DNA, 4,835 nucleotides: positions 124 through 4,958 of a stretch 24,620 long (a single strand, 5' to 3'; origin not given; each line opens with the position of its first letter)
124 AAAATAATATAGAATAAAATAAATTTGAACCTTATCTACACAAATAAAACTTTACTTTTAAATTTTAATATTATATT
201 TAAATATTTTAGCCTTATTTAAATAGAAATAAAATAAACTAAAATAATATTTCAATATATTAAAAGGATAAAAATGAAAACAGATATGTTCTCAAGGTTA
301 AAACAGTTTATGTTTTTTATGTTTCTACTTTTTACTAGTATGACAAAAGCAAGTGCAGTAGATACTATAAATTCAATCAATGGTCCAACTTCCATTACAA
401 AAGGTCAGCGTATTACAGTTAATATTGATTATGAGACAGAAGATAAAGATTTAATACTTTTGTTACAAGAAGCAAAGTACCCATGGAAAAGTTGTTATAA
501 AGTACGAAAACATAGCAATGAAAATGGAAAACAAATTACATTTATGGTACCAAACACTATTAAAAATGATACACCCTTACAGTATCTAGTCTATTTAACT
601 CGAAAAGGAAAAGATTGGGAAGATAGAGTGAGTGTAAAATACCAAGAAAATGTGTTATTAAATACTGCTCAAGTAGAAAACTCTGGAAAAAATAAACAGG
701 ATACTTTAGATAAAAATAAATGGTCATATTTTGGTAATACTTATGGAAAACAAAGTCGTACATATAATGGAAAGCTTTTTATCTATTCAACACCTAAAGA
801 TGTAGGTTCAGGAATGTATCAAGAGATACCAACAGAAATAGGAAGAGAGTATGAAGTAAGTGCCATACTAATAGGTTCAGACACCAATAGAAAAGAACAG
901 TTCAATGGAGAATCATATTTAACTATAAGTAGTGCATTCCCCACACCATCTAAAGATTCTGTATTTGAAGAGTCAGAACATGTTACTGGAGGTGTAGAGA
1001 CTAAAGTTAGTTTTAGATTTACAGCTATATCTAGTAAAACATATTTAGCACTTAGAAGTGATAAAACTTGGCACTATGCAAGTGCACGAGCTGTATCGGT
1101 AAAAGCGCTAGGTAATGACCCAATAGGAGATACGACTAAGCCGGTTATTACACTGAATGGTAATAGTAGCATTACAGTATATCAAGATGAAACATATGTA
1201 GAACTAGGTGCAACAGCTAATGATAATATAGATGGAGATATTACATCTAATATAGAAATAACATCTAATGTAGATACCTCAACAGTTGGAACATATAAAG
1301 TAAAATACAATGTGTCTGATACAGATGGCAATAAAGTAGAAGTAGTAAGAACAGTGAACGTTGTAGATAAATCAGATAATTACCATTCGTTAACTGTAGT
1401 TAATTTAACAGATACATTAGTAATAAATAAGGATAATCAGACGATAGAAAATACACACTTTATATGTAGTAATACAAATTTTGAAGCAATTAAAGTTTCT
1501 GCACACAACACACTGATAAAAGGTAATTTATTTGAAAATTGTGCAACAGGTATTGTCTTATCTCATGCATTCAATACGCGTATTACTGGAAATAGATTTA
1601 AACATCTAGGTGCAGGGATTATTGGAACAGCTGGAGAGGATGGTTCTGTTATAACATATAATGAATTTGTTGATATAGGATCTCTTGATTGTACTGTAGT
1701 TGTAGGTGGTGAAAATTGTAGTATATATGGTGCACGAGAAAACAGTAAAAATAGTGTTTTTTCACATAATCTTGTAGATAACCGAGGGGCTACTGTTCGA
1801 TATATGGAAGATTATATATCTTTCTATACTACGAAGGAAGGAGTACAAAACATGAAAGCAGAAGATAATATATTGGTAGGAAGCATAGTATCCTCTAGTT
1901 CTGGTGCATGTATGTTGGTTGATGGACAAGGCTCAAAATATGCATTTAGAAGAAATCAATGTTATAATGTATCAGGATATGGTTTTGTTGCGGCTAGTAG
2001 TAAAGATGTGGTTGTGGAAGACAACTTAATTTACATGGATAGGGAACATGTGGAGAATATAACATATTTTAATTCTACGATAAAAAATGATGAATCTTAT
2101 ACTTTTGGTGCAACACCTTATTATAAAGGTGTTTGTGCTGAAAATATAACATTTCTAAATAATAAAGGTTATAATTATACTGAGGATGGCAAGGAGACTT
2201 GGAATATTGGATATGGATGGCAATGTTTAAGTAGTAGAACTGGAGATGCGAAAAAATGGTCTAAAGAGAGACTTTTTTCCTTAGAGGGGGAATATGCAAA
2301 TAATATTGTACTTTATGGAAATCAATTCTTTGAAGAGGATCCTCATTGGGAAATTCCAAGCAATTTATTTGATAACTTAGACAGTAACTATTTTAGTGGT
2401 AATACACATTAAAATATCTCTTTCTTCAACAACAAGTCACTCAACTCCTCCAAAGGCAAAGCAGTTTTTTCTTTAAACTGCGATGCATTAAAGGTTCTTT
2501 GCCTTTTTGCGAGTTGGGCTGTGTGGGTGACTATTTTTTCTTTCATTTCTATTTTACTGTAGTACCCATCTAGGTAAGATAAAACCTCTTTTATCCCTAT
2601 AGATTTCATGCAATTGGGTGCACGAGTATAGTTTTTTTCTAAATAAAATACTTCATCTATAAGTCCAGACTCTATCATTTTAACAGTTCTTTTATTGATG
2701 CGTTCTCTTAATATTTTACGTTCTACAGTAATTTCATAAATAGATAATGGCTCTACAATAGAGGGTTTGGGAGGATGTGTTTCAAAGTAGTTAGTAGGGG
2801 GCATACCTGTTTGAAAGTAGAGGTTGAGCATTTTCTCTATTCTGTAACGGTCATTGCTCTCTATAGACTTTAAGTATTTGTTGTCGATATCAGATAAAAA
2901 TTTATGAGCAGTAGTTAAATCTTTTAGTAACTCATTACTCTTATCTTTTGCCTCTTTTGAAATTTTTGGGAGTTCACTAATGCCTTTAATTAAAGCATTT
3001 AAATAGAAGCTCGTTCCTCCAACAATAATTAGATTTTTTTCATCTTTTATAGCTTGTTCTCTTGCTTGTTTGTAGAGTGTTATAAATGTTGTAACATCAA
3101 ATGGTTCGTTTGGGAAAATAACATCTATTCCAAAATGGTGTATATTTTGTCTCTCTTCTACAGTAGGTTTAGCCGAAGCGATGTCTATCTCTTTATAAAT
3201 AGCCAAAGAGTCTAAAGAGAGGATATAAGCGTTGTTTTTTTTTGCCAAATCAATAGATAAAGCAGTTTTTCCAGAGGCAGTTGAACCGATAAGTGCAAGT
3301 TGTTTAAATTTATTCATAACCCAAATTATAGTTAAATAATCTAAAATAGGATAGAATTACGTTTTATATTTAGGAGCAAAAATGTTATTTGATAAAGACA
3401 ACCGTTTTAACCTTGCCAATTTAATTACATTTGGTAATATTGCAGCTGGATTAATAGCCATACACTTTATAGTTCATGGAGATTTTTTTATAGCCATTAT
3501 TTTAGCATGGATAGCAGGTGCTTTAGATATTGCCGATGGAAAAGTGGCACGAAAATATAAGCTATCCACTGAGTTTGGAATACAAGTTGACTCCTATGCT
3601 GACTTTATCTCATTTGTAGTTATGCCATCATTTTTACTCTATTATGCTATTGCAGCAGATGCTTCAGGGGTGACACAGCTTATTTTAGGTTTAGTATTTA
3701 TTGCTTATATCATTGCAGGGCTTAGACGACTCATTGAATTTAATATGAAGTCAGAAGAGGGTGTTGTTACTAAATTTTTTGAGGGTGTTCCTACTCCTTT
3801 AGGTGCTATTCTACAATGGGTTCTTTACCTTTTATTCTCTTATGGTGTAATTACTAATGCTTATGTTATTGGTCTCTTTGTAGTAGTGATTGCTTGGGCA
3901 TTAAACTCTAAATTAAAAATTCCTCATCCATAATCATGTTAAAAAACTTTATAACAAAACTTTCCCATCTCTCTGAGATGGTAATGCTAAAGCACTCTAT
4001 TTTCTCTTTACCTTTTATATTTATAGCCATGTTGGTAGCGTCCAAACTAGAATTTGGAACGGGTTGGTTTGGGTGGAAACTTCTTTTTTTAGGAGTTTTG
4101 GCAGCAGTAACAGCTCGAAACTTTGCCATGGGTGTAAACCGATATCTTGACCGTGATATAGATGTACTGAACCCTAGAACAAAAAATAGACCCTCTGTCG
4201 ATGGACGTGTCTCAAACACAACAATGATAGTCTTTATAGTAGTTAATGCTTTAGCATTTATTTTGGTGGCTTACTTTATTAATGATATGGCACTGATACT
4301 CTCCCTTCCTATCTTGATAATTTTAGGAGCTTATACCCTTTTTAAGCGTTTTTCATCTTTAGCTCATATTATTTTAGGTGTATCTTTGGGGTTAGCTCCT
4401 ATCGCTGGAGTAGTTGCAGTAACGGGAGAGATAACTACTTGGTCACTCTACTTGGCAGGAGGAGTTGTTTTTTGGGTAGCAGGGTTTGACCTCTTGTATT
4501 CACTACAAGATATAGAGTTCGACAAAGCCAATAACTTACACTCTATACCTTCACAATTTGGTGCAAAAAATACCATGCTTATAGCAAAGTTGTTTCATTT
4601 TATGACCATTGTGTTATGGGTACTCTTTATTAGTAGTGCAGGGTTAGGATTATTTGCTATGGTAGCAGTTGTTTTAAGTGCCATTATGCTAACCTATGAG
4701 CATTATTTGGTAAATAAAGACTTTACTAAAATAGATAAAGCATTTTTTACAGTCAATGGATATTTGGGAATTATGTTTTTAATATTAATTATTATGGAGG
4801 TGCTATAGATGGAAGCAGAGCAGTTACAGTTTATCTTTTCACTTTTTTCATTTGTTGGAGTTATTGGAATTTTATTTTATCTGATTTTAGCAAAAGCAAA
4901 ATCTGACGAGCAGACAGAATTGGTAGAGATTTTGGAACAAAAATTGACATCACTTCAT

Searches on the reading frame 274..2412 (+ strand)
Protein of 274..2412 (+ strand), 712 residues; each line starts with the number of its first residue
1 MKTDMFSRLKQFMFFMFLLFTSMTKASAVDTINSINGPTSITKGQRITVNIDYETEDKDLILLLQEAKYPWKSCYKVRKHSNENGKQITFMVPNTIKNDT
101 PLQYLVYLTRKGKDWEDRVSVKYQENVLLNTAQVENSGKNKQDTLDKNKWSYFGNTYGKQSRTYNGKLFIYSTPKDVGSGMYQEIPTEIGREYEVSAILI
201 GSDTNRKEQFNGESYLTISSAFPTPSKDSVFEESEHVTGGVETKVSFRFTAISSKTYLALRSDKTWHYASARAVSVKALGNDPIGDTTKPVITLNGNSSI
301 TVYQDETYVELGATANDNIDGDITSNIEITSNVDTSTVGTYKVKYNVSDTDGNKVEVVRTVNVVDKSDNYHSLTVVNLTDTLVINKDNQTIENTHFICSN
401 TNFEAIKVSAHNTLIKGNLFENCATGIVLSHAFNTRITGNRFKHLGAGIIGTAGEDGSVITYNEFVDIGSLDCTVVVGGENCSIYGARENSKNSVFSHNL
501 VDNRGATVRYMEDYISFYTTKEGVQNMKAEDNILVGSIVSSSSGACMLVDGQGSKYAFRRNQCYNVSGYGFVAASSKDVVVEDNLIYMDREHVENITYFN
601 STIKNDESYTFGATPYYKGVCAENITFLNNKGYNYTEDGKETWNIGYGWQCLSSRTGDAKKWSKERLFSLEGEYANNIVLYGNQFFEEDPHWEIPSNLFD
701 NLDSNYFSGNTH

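Call 33: search_protein_families(library=pfam, proteins=[window:274-2412:+], max_evalue=0.0001)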
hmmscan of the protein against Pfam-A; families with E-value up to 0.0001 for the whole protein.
window:274-2412:+ (712 aa): 2 families
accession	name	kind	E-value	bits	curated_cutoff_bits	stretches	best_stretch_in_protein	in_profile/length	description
PF16403.11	Bact_surface_Ig-like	-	9.8e-21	74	27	1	292-363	1-71/71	Bacterial surface protein, Ig-like domain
PF13229.12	Beta_helix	-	5.9e-06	26.4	25.9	0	360-485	31-154/158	Right handed beta helix region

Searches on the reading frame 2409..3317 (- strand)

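Call 33: search_protein_families(library=pfam, proteins=[window:2409-3317:-], max_evalue=0.0001)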
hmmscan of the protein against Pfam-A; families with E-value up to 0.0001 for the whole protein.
window:2409-3317:- (302 aa): 2 families
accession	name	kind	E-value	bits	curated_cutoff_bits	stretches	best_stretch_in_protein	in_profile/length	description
PF01715.23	IPPT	-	5e-61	206.9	23.6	1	40-277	2-240/243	IPP transferase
PF01745.22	IPT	-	3e-08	33.8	20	1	8-106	5-103/233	Isopentenyl transferase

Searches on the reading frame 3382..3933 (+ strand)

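Call 33: search_protein_families(library=pfam, proteins=[window:3382-3933:+], max_evalue=0.0001)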
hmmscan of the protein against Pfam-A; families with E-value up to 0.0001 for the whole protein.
window:3382-3933:+ (183 aa): 1 family
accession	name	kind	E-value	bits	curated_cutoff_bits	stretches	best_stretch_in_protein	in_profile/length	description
PF01066.26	CDP-OH_P_transf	-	8.7e-20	72.1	22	1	9-166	1-141/152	CDP-alcohol phosphatidyltransferase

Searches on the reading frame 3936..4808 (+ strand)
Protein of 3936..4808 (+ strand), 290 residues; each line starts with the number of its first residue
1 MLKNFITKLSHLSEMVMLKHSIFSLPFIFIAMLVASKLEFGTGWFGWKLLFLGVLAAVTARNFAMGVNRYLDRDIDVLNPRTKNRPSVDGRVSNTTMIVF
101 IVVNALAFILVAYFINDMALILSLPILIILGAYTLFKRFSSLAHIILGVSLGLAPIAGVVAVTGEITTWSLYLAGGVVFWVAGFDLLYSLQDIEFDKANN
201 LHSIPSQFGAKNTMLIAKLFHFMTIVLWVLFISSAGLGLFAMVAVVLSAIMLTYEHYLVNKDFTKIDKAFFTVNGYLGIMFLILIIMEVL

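Call 33: search_protein_families(library=pfam, proteins=[window:3936-4808:+], max_evalue=0.0001)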
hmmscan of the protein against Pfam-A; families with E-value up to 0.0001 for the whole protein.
window:3936-4808:+ (290 aa): 1 family
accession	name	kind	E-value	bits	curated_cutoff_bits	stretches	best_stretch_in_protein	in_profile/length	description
PF01040.23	UbiA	-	2.6e-51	174.8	34.2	1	25-274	2-245/250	UbiA prenyltransferase family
